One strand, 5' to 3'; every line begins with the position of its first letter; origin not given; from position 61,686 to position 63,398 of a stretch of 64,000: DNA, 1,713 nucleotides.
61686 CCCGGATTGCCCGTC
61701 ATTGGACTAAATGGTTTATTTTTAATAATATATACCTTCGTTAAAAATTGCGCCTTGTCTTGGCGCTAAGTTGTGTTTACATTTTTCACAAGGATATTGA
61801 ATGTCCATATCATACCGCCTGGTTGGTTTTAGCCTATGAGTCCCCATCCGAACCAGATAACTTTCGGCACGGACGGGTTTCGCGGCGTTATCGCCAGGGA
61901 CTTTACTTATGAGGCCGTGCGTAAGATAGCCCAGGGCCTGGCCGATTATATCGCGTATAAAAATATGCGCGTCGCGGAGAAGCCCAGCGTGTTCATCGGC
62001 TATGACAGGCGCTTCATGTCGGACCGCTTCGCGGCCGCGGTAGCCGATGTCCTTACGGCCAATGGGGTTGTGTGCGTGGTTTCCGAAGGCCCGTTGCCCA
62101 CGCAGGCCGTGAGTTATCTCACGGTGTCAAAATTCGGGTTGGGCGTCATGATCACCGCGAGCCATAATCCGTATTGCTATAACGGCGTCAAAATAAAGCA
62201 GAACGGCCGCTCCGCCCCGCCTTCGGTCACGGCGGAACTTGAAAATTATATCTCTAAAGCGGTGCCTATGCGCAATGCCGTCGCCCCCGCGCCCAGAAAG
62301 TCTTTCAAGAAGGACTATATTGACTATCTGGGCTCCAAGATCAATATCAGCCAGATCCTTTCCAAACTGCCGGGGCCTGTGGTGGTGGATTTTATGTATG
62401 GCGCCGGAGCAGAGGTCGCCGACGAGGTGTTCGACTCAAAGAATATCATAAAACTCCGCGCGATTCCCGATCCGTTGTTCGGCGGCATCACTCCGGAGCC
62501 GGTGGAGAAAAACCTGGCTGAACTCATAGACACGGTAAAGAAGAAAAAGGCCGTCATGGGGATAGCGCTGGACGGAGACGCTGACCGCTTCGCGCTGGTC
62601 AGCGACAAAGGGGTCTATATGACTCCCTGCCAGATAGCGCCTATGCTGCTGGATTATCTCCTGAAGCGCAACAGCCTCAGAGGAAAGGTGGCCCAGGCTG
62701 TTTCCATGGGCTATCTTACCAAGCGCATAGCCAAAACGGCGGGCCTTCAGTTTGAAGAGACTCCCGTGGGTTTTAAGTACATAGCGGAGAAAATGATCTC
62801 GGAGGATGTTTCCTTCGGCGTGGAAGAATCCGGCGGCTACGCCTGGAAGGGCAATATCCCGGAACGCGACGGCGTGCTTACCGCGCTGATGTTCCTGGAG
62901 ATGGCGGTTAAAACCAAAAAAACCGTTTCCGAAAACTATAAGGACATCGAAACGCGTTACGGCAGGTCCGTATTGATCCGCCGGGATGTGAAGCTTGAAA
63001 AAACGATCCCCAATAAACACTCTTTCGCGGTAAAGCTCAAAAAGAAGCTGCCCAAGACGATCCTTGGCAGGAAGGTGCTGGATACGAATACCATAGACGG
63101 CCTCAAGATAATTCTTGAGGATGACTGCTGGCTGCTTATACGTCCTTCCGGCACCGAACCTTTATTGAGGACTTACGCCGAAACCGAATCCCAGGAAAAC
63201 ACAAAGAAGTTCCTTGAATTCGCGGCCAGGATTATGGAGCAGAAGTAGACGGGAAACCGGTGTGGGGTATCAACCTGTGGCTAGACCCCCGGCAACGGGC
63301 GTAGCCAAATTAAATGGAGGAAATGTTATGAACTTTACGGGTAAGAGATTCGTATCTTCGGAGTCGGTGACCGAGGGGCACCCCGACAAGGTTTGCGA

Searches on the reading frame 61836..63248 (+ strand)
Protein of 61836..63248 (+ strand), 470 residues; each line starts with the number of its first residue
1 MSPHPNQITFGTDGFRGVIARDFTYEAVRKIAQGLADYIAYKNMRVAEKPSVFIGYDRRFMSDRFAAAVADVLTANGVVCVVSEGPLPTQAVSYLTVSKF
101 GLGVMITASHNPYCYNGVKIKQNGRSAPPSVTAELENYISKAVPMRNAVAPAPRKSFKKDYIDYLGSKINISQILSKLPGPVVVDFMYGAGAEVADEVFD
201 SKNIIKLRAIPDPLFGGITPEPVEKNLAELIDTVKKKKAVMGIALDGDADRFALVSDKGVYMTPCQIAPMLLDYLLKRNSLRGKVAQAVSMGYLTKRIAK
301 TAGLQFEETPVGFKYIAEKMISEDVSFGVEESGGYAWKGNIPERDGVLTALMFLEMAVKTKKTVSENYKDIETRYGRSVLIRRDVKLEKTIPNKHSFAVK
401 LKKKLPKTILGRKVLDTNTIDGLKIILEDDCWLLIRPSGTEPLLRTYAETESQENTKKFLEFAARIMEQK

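Call 65: find_encoding_contigs(protein=window:61836-63248:+, flank=10000, max_places=1)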
Protein window:61836-63248:+ (470 aa): 12 contigs read that carry it; 1 place shown.
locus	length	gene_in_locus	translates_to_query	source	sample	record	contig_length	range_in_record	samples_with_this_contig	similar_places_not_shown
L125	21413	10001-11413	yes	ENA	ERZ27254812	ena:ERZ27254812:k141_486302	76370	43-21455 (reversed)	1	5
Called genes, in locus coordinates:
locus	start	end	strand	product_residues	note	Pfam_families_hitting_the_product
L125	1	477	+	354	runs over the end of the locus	PF02729:OTCace_N, PF00185:OTCace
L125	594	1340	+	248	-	-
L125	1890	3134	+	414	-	PF05977:MFS_3, PF07690:MFS_1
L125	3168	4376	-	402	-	PF00211:Guanylate_cyc, PF06271:RDD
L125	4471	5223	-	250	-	PF01784:DUF34_NIF3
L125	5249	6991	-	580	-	-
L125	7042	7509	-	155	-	PF02922:CBM_48 (weak), PF16561:AMPK1_CBM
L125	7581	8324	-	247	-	PF04055:Radical_SAM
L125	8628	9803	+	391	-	PF02595:Gly_kinase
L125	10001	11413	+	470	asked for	PF02878:PGM_PMM_I, PF02879:PGM_PMM_II, PF02880:PGM_PMM_III, PF00408:PGM_PMM_IV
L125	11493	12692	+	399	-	PF00438:S-AdoMet_synt_N, PF02772:S-AdoMet_synt_M, PF02773:S-AdoMet_synt_C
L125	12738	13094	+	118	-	PF00072:Response_reg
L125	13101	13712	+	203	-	-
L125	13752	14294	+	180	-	-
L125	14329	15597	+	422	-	PF02403:Seryl_tRNA_N, PF00587:tRNA-synt_2b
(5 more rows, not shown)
